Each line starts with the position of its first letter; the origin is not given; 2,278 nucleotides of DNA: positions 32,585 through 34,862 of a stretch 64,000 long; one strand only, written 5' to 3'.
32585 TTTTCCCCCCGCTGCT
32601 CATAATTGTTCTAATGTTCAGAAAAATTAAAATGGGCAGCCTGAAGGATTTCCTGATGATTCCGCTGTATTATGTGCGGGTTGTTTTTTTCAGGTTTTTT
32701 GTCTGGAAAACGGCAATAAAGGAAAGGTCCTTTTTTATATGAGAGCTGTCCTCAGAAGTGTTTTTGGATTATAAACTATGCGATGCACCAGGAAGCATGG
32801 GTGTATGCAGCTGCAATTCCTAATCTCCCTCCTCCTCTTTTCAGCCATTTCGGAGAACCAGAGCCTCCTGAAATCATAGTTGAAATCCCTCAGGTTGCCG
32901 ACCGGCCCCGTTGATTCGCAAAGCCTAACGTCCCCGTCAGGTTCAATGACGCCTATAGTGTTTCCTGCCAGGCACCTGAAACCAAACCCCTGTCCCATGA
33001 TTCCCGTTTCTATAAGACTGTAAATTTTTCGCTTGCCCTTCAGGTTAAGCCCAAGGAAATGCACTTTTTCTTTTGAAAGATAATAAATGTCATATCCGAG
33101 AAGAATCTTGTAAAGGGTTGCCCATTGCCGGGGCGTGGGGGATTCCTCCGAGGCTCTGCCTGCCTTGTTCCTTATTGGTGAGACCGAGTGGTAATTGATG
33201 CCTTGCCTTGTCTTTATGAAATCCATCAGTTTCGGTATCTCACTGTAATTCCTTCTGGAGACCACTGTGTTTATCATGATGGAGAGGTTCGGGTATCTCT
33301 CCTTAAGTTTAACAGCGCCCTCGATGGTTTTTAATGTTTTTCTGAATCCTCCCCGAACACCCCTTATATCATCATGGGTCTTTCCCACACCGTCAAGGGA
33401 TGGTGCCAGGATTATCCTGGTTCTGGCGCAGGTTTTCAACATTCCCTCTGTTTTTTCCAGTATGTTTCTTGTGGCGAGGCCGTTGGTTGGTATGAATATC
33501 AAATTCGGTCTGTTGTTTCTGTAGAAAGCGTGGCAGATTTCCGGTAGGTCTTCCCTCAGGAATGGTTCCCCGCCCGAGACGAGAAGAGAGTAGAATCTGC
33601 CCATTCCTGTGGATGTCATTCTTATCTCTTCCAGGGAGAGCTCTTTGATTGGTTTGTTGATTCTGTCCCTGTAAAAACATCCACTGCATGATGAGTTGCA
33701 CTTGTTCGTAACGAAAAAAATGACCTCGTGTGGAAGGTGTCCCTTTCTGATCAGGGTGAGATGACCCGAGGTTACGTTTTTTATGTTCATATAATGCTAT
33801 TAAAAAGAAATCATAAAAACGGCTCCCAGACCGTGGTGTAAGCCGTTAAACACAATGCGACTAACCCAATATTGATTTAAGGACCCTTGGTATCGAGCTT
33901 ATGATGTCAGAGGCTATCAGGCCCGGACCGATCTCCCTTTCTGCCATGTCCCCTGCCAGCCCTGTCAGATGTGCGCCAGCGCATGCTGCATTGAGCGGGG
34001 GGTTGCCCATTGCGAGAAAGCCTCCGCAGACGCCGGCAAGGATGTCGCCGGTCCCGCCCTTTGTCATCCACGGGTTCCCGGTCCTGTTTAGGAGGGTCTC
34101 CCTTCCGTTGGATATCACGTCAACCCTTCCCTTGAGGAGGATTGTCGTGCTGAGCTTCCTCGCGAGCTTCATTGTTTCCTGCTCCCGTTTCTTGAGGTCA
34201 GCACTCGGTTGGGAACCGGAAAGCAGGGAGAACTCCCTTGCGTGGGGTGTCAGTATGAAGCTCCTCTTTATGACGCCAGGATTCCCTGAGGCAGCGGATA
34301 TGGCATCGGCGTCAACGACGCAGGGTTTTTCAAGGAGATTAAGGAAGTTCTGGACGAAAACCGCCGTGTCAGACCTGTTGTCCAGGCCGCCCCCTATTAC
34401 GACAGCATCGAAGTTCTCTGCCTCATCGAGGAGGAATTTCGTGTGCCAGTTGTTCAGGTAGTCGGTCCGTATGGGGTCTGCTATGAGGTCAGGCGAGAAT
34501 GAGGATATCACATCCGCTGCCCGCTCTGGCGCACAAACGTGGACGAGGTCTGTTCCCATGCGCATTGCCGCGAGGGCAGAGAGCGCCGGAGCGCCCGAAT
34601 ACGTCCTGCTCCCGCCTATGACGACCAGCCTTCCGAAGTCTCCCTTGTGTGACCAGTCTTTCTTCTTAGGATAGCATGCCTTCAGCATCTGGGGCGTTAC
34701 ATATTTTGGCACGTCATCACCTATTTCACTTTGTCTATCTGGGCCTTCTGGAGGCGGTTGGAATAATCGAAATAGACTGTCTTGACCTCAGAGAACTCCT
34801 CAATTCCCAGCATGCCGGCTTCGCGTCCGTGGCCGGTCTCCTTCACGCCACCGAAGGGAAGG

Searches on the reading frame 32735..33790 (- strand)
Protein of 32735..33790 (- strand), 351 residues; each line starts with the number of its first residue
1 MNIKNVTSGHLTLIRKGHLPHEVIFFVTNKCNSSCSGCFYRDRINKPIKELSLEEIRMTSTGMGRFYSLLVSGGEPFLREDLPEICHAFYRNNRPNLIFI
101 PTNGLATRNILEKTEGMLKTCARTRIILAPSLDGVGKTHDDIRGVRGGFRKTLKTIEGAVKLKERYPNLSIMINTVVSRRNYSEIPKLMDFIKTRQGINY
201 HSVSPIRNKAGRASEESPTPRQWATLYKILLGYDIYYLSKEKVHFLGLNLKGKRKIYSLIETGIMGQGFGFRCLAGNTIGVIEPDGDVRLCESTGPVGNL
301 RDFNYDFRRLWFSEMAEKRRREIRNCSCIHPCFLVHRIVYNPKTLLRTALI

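Call 3: search_protein_families(library=pfam, proteins=[window:32735-33790:-], max_evalue=0.01)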
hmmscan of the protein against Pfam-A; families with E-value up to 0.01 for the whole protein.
window:32735-33790:- (351 aa): 3 families
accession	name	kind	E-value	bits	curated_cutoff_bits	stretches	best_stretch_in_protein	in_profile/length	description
PF04055.27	Radical_SAM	-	8.2e-11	42.8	29.5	1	27-192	3-166/166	Radical SAM superfamily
PF13353.11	Fer4_12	-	0.00095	19.9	22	1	25-120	10-108/137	4Fe-4S single cluster domain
PF13186.11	SPASM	-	0.002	18.8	21.5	1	273-326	1-63/67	Iron-sulfur cluster-binding domain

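Call 5: search_protein_families(library=ncbifam, proteins=[window:32735-33790:-], max_evalue=0.001)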
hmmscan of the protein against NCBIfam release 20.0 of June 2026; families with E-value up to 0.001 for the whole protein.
window:32735-33790:- (351 aa): 44 families (the best 25 are shown)
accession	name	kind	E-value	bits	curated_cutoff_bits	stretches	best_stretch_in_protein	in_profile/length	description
TIGR04055.1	rSAM_NirJ2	equivalog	9.5e-18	64.8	500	1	26-314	5-276/326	putative heme d1 biosynthesis radical SAM protein NirJ2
TIGR04546.1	rSAM_ahbC_deAc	equivalog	2.9e-17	62.5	650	1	23-196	41-204/390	12,18-didecarboxysiroheme deacetylase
TIGR04054.1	rSAM_NirJ1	equivalog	2.9e-17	62.4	650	1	22-195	37-200/387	putative heme d1 biosynthesis radical SAM protein NirJ1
TIGR04545.1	rSAM_ahbD_hemeb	equivalog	3e-17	63.1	500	1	25-212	4-182/339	heme b synthase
TIGR04053.2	TIGR04053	equivalog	9.3e-17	61.3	395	1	20-222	7-202/366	TIGR04053 family radical SAM/SPASM domain-containing protein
TIGR04133.1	rSAM_w_lipo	hypoth_equivalog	4.6e-15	55.4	425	1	21-323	24-312/350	TIGR04133 family radical SAM/SPASM protein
TIGR04051.1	rSAM_NirJ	equivalog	7.2e-15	54.8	515.45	1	23-216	4-185/354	heme d1 biosynthesis radical SAM protein NirJ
TIGR03977.1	rSAM_pair_HxsC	equivalog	2.6e-14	52.8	267.9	1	23-195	27-193/292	His-Xaa-Ser system radical SAM maturase HxsC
TIGR04340.1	rSAM_ACGX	hypoth_equivalog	1.2e-13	51.1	400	1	25-328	7-306/341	radical SAM/SPASM domain protein, ACGX system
TIGR02668.1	moaA_archaeal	equivalog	5.7e-13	48.5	325.25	1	26-211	15-192/303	GTP 3',8-cyclase MoaA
TIGR03961.1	rSAM_PTO1314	hypoth_equivalog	1.4e-12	47.6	306.05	1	29-193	31-179/332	PTO1314 family radical SAM protein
NF050035.1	rSAM_WgK_link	exception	2.5e-12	46.5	650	1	20-217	8-194/367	radical SAM/SPASM peptide maturase WgkB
NF045702.1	rSAM_GDGT_ether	equivalog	3e-12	46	450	1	26-198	91-263/486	tetraether lipid synthase Tes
NF038283.1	viperin_w_prok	equivalog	1.5e-11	44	180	1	23-193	4-176/281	viperin family antiviral radical SAM protein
TIGR02666.1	moaA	equivalog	1.9e-11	43.5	284.05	1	27-196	16-184/336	GTP 3',8-cyclase MoaA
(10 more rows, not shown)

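Call 71: search_protein_families(library=padloc, proteins=[window:32735-33790:-], max_evalue=0.001)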
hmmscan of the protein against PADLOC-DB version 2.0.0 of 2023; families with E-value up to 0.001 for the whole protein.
window:32735-33790:- (351 aa): 2 families
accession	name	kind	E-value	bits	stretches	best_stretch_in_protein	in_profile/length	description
PDLC02903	pVip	-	5.9e-14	50.1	1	23-193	2-159/257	Viperins not associated with kinases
PDLC02904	pVip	-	1.9e-07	28.9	1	25-194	7-164/262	Viperins associated with kinases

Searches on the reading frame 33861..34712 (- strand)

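Call 8: search_protein_families(library=pfam, proteins=[window:33861-34712:-], max_evalue=0.001)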
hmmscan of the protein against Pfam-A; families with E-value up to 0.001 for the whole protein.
window:33861-34712:- (283 aa): 3 families
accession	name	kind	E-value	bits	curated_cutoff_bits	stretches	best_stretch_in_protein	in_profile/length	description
PF01256.23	Carb_kinase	-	1.1e-58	199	27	1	30-276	2-242/242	NAD(P)H-hydrate dehydratase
PF02110.20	HK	-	4.7e-10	39.7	27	1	178-267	142-234/247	Hydroxyethylthiazole kinase family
PF08543.17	Phos_pyr_kin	-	0.0004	20.3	27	1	147-243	116-221/246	Phosphomethylpyrimidine kinase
